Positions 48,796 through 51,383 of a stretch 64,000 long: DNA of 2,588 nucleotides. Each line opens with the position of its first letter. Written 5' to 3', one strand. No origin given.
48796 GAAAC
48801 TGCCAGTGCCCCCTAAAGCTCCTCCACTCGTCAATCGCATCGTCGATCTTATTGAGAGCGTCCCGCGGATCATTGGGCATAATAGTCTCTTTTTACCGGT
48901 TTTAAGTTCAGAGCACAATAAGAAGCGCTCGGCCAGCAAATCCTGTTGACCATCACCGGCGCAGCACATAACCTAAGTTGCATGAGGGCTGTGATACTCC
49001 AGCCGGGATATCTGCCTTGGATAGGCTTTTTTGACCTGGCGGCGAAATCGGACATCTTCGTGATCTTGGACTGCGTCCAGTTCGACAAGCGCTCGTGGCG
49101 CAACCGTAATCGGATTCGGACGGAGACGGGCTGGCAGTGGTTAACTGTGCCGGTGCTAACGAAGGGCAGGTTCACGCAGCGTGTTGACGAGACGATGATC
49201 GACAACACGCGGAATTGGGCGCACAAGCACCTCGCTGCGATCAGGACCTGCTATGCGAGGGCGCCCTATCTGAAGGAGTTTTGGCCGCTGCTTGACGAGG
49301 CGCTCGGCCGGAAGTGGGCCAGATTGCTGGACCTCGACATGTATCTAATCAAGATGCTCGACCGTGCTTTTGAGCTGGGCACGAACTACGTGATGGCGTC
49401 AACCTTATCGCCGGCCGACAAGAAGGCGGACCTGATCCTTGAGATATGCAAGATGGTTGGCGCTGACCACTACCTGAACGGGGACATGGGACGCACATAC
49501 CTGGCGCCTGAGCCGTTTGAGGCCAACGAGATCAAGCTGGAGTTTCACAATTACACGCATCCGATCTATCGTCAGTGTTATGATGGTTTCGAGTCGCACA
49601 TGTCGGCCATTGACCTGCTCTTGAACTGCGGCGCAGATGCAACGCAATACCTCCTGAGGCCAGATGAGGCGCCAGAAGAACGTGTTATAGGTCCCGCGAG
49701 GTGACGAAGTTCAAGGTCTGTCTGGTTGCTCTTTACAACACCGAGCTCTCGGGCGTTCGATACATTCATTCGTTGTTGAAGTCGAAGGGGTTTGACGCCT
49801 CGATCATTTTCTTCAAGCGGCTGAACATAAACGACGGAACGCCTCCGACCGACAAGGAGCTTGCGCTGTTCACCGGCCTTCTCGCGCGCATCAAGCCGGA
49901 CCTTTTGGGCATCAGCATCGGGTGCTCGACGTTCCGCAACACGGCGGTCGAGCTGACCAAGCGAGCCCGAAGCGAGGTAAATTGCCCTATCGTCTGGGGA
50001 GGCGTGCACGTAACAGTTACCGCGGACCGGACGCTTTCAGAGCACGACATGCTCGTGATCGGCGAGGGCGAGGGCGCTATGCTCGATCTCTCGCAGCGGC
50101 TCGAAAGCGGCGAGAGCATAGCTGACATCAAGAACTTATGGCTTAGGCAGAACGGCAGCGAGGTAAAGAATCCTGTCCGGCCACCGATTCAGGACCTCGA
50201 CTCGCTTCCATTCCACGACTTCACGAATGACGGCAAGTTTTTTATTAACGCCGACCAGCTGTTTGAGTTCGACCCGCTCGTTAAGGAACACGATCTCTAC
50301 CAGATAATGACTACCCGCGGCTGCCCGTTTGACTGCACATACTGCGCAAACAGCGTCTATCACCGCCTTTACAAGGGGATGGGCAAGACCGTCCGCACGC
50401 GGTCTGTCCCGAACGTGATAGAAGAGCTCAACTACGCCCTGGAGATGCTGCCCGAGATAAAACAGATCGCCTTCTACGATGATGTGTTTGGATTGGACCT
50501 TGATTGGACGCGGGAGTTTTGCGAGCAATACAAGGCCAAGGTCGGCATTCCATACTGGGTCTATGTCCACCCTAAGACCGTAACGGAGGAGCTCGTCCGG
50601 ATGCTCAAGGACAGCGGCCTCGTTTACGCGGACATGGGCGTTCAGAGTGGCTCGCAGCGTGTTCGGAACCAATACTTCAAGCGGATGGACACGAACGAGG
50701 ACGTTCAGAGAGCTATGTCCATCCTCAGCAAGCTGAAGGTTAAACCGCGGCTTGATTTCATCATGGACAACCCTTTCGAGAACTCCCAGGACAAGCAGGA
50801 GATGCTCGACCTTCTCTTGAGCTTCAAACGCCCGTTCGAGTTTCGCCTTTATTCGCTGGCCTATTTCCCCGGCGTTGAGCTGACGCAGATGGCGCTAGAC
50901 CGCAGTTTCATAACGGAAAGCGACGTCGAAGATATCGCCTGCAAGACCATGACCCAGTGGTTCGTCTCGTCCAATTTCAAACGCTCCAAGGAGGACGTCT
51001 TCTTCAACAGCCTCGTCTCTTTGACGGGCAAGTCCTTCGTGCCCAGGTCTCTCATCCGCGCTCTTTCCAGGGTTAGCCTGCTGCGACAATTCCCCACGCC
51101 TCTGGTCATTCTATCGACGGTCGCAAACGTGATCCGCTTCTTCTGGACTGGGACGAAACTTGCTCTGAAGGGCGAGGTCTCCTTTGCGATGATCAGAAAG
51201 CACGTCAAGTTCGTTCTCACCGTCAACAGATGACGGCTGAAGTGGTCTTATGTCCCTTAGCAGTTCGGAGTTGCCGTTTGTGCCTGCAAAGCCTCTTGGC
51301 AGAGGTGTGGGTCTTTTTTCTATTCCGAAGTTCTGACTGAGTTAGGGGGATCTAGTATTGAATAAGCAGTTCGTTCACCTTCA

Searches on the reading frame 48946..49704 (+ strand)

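Call 53: search_protein_families(library=pfam, proteins=[window:48946-49704:+], max_evalue=0.001)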
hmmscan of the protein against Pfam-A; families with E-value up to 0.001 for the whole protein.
window:48946-49704:+ (252 aa): 1 family
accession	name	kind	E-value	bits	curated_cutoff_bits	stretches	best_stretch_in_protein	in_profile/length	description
PF08889.16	WbqC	-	6.2e-75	252.2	21.3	1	19-234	1-217/218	WbqC-like protein family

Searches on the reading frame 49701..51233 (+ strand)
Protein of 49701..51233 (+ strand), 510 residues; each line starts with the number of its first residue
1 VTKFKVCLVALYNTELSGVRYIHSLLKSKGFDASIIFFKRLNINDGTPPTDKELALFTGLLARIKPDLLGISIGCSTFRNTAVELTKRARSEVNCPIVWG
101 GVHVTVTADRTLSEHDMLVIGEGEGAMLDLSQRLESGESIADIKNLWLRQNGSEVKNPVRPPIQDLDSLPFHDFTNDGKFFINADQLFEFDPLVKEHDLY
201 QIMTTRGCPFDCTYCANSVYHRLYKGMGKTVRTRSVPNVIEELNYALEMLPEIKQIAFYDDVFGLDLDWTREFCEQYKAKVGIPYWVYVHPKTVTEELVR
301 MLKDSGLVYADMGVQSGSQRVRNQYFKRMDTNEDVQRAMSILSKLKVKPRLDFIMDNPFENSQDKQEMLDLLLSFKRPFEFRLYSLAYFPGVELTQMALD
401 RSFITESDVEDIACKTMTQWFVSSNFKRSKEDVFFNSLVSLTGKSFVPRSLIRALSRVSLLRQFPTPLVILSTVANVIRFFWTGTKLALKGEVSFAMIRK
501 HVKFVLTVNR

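Call 54: search_protein_families(library=pfam, proteins=[window:49701-51233:+], max_evalue=0.001)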
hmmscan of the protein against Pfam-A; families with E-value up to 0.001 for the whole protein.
window:49701-51233:+ (510 aa): 2 families
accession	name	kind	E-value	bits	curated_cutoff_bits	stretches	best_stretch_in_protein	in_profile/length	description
PF04055.27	Radical_SAM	-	2e-18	67.6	29.5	1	203-372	2-166/166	Radical SAM superfamily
PF02310.24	B12-binding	-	2.1e-11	44.2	32.1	1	11-129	9-119/121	B12 binding domain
